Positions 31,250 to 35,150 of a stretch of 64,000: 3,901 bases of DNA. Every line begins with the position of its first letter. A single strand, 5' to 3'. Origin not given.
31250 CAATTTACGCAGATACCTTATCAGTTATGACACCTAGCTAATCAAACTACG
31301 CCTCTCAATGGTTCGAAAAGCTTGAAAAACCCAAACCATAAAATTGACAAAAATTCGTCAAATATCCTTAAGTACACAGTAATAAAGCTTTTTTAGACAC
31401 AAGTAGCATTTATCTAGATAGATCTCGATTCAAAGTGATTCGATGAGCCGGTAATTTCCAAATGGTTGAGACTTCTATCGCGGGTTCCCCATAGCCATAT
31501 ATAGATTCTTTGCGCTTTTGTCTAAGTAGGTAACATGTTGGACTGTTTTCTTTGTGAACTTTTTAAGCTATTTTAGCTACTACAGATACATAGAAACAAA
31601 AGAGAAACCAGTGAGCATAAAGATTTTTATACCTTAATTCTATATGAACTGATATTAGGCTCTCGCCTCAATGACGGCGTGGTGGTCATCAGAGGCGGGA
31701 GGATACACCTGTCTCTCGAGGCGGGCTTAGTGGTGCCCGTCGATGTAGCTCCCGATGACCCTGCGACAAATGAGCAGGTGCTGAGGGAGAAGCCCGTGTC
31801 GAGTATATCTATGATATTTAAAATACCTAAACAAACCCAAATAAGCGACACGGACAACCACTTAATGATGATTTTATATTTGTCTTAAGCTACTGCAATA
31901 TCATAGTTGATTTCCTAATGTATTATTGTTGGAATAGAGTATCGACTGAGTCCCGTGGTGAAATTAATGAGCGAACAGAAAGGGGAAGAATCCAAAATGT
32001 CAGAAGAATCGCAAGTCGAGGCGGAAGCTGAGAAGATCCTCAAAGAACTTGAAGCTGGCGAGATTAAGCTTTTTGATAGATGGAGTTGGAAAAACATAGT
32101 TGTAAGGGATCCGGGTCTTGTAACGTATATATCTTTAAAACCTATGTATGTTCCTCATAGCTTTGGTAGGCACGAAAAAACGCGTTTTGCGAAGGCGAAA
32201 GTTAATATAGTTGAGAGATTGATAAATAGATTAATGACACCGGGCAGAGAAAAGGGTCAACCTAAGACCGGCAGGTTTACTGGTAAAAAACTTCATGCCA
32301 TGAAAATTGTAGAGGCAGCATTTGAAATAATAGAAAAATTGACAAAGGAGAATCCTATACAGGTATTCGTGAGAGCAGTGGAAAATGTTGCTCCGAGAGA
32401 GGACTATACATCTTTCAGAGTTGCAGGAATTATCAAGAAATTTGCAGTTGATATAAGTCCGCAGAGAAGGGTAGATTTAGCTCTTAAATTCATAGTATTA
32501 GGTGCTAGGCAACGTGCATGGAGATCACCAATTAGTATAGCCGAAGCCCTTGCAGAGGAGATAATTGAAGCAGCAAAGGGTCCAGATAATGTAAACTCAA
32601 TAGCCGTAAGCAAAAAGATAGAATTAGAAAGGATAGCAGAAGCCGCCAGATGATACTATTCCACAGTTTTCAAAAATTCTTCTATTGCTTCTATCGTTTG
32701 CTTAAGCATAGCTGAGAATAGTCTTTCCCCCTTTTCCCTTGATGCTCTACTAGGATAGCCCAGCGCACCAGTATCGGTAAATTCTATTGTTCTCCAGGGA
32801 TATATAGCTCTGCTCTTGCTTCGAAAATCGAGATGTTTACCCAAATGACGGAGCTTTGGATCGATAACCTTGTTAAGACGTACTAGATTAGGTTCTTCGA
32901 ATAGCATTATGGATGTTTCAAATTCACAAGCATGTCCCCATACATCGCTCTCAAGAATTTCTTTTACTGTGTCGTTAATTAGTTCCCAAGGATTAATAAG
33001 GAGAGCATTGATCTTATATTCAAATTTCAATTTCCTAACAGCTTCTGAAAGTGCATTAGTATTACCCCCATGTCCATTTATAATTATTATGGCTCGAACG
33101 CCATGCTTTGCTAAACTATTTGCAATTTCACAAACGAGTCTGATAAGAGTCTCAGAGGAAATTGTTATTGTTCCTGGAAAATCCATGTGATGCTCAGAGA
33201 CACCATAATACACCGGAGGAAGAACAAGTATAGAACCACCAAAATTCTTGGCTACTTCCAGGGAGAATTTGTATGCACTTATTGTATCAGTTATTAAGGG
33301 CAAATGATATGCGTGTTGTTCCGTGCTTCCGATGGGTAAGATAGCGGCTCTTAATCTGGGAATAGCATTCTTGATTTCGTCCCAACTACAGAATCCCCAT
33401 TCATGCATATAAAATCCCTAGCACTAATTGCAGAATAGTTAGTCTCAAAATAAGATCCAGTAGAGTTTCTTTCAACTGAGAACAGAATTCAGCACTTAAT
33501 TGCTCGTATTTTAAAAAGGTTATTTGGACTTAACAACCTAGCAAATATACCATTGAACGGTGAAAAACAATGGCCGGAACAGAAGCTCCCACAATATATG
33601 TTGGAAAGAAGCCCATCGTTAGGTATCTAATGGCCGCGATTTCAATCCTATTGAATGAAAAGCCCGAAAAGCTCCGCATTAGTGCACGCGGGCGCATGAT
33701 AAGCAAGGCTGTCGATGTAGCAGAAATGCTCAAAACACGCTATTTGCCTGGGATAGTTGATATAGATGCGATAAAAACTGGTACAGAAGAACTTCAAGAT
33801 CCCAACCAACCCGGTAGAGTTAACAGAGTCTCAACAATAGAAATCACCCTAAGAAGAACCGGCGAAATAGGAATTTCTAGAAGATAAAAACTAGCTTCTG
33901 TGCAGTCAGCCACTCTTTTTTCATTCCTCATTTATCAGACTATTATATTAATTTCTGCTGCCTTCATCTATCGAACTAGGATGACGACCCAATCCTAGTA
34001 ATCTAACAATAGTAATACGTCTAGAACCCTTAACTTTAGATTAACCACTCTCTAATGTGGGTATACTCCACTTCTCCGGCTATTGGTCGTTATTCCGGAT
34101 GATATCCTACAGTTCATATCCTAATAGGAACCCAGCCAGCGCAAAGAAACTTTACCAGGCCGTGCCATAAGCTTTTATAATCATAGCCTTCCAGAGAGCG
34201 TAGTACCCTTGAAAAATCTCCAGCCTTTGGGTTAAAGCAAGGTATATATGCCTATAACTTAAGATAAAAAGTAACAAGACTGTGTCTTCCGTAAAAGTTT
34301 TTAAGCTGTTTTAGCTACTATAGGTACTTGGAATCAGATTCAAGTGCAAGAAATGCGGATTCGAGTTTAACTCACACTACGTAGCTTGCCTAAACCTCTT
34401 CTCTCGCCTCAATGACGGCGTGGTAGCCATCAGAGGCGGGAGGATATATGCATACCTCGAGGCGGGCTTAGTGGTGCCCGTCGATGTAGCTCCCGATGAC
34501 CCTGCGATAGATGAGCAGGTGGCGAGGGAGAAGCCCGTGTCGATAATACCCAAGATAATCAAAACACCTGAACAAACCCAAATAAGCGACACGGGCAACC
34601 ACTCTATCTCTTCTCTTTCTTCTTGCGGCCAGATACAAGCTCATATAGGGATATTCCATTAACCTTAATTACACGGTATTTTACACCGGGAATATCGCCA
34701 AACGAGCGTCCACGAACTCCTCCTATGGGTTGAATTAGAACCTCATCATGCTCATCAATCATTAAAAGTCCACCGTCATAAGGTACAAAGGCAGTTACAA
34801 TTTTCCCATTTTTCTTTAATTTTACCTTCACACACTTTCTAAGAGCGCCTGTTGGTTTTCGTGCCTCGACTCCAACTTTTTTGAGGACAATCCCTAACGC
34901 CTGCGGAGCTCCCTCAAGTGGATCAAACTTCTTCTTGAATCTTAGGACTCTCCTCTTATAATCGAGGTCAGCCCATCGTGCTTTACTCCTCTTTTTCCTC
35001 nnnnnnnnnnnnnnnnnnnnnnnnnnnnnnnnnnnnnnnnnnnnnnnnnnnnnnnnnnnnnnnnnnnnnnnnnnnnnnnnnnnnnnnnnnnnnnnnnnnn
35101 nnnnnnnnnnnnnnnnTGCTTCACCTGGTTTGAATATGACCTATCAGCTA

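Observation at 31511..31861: Three-copy GC-rich structured RNA family carrying its own conserved promoter (copy 1, upstream of rps7)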

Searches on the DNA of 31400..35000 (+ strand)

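Call 8: search_rna_families(source=window, start=31400, end=35000, threshold=evalue, max_evalue=10)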
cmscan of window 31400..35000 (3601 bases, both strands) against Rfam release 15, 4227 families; matches with E-value up to 10: 5.
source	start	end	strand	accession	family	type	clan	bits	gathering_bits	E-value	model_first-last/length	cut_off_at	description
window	34756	34830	-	RF02071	STnc280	Gene; sRNA;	-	23.9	80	0.43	1-83/83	no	Salmonella enterica sRNA STnc280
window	32609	32689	+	RF00203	snoR160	Gene; snRNA; snoRNA; CD-box;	-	20.8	42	9.4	1-80/80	no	Small nucleolar RNA R160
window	31860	31907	+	RF00316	snoR43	Gene; snRNA; snoRNA; CD-box;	-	19.8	50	6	1-73/73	no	Small nucleolar RNA R43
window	32113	32185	+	RF01077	TLS-PK2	Cis-reg;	-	19.3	42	3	1-66/66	no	Pseudoknot of tRNA-like structure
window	33902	33938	-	RF01135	sR24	Gene; snRNA; snoRNA; CD-box;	-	17.4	36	1.6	17-53/55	no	Small nucleolar RNA sR24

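Call 34: build_rna_model(alignment_id=A3, structure=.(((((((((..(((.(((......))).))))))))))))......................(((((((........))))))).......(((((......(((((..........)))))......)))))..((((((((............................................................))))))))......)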
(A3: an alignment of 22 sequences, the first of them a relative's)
Model R1 built from alignment A3 (22 sequences, 218 columns); structure: as given.
model positions 206; base pairs 40; branch points 3; effective number of sequences 1.8; information 0.59 bits per position. Calibrated on 0.2 Mb of random sequence (short: E-values are rough).
structure used (alignment columns):
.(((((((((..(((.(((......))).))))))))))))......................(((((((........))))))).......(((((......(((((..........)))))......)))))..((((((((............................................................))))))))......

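Call 35: search_with_rna_model(model_id=R1, source=window, max_evalue=1, show_alignments=3)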
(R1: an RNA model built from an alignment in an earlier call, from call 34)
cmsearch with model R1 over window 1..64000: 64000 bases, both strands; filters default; matches with E-value up to 1: 3.
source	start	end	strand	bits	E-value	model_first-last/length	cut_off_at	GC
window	34401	34602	+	225.2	6.7e-66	1-206/206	no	0.55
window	31660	31861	+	208.9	5.3e-61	1-206/206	no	0.53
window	46576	46778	-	155.9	4.4e-45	1-206/206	no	0.53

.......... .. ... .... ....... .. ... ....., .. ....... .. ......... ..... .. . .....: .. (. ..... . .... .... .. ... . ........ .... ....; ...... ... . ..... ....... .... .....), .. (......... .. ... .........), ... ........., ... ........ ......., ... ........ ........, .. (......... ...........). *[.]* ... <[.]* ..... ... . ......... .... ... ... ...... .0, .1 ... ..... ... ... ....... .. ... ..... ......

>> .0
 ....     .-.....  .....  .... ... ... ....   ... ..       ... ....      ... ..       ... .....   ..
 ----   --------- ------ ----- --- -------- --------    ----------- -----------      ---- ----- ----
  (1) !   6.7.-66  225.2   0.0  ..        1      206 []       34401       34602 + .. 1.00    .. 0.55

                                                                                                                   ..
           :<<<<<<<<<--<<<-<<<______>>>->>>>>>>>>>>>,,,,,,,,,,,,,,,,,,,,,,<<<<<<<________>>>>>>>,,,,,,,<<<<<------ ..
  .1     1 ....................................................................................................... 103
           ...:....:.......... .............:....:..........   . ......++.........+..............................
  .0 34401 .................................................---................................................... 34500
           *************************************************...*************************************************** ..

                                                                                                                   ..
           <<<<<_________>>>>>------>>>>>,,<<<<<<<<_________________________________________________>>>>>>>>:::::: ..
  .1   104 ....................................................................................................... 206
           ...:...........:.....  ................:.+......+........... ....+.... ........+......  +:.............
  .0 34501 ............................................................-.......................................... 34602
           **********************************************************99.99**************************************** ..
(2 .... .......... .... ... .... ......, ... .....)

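Call 36: search_with_rna_model(model_id=R1, sources=[window, L002, L003, L005, L007, L008, L010, L011, L014, L015, L016, L020, L025, L026, L027, L034, L035, L036, L037, L038, L039, L040, L041, L042, L043, L044, L045, L046, L047, L048, L049, L050, L051, L052, L053, L054, L055, L056, L057, L058, L059, L060, L061, L062, L063, L064, L065, L066, L067, L068, L031], max_evalue=0.01, make_alignment=true)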
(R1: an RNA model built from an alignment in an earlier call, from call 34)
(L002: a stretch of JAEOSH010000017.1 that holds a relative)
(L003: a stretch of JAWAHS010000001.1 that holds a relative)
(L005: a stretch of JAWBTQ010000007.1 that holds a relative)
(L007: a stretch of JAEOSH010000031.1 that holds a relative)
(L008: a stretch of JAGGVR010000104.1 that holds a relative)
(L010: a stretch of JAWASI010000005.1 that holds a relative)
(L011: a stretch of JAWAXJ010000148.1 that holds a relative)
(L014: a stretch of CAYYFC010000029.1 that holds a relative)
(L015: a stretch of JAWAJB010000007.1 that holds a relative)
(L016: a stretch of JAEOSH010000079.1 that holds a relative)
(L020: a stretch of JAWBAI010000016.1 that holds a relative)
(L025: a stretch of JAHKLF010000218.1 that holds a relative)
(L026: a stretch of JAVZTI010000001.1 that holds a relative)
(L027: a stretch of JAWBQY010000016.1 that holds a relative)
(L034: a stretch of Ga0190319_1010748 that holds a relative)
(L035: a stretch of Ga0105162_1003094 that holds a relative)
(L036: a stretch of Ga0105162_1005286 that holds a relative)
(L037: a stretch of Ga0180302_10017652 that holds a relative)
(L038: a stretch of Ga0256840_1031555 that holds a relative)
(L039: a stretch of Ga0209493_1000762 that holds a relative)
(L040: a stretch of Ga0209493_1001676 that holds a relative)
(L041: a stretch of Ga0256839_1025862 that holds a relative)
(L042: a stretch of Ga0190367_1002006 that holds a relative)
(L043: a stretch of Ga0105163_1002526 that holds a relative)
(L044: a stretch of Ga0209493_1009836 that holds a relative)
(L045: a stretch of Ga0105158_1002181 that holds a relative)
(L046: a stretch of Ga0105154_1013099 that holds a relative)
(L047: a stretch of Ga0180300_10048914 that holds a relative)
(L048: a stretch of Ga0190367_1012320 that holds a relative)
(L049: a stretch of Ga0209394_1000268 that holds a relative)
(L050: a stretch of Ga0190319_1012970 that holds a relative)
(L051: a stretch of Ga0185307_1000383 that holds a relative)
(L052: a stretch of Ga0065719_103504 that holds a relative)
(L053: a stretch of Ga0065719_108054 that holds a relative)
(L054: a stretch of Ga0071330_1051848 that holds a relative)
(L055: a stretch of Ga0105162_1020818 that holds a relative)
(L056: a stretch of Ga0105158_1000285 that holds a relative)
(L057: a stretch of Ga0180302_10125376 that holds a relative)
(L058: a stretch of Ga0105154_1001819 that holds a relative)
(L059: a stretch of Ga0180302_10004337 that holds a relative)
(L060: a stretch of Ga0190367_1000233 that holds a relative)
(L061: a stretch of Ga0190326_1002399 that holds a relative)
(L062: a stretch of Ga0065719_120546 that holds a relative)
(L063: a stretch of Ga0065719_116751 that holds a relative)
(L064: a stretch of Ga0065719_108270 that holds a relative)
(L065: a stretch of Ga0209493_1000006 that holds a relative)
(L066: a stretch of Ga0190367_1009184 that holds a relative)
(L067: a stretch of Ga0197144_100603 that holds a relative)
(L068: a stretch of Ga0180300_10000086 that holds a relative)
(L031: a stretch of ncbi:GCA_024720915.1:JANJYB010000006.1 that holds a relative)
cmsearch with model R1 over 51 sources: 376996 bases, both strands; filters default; matches with E-value up to 0.01: 55.
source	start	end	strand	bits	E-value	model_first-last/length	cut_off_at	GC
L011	478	680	-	232.3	3.1e-67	1-206/206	no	0.55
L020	71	273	+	225.4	3.4e-65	1-206/206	no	0.54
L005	5723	5924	+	225.3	3.6e-65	1-206/206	no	0.55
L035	7531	7732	+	225.3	3.6e-65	1-206/206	no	0.55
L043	908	1109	-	225.3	3.6e-65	1-206/206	no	0.55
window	34401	34602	+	225.2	3.9e-65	1-206/206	no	0.55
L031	1806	2007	-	225.2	3.9e-65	1-206/206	no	0.55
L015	3764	3966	-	224.6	6.2e-65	1-206/206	no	0.56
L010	4102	4304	+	221.3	5.9e-64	1-206/206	no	0.52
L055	548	749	+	216.2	2.1e-62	1-206/206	no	0.57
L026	6054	6256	-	216.1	2.2e-62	1-206/206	no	0.55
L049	1910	2112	-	216.1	2.2e-62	1-206/206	no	0.55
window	31660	31861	+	208.9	3.1e-60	1-206/206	no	0.53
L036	502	703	-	208.9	3.1e-60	1-206/206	no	0.53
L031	4548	4749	-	208.9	3.1e-60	1-206/206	no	0.53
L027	1095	1296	-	205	4.6e-59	1-206/206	no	0.53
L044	626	818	-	198.7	3.5e-57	1-206/206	no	0.58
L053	2079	2271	+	196.1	2.2e-56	1-206/206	no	0.54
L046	243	435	-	193.9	9.6e-56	1-206/206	no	0.55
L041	1909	2114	+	193.9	9.8e-56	1-206/206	no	0.61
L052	14261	14453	+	188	6e-54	1-206/206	no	0.53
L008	4779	4970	+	186.6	1.5e-53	1-206/206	no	0.57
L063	96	311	+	186.4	1.8e-53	1-206/206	no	0.57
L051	3569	3760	+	182.6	2.4e-52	1-206/206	no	0.55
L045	6529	6720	-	176.6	1.5e-50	1-206/206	no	0.54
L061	2047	2224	+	170.3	1.2e-48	1-206/206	no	0.52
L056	1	183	-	168.7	3.7e-48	1-196/206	3'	0.54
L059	3185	3360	-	162.7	2.3e-46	1-206/206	no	0.53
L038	1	181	-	162.5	2.6e-46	1-206/206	no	0.56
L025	2983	3169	+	161.5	5.1e-46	1-206/206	no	0.56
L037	2983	3169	+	161.5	5.1e-46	1-206/206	no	0.56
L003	3190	3376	+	156.1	2.2e-44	1-206/206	no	0.5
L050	13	190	-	153.5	1.3e-43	1-206/206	no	0.52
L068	4909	5092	-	140.5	1.1e-39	1-206/206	no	0.68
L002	4615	4799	-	138.2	5e-39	1-206/206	no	0.68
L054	290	456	+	136.7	1.4e-38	1-206/206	no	0.58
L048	2851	3033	+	135.6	3.2e-38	1-206/206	no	0.69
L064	171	338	+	132.9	2e-37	1-206/206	no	0.54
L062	1246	1389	-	132.8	2.1e-37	63-206/206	5'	0.55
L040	2558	2721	-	127.6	8e-36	1-206/206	no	0.54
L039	3406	3569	-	126.9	1.3e-35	1-206/206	no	0.57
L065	2589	2752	+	121.8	4.4e-34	1-206/206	no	0.55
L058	531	693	-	119.1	2.9e-33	1-206/206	no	0.56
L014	4220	4370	+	113.6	1.2e-31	1-206/206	no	0.52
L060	8713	8863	-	113.6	1.2e-31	1-206/206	no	0.52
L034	1429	1554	-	109.4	2.4e-30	59-206/206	5'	0.52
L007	7859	8000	-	106.4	1.8e-29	42-206/206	5'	0.67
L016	1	144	+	105.4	3.7e-29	42-206/206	5'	0.67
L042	1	127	+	100.7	9.5e-28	66-206/206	5'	0.67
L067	3969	4102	+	100.1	1.4e-27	1-206/206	no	0.61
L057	235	396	+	97.7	7.5e-27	1-206/206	no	0.54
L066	299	452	+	91.1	7.1e-25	1-206/206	no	0.67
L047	130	303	+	72.6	2.6e-19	1-206/206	no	0.59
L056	142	229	+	24.7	5.9e-05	1-206/206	no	0.5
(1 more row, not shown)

Alignment A4: 55 matches aligned to the model, 264 columns, each read 5' to 3' on its own strand. Consensus structure (alignment columns), stored with it:
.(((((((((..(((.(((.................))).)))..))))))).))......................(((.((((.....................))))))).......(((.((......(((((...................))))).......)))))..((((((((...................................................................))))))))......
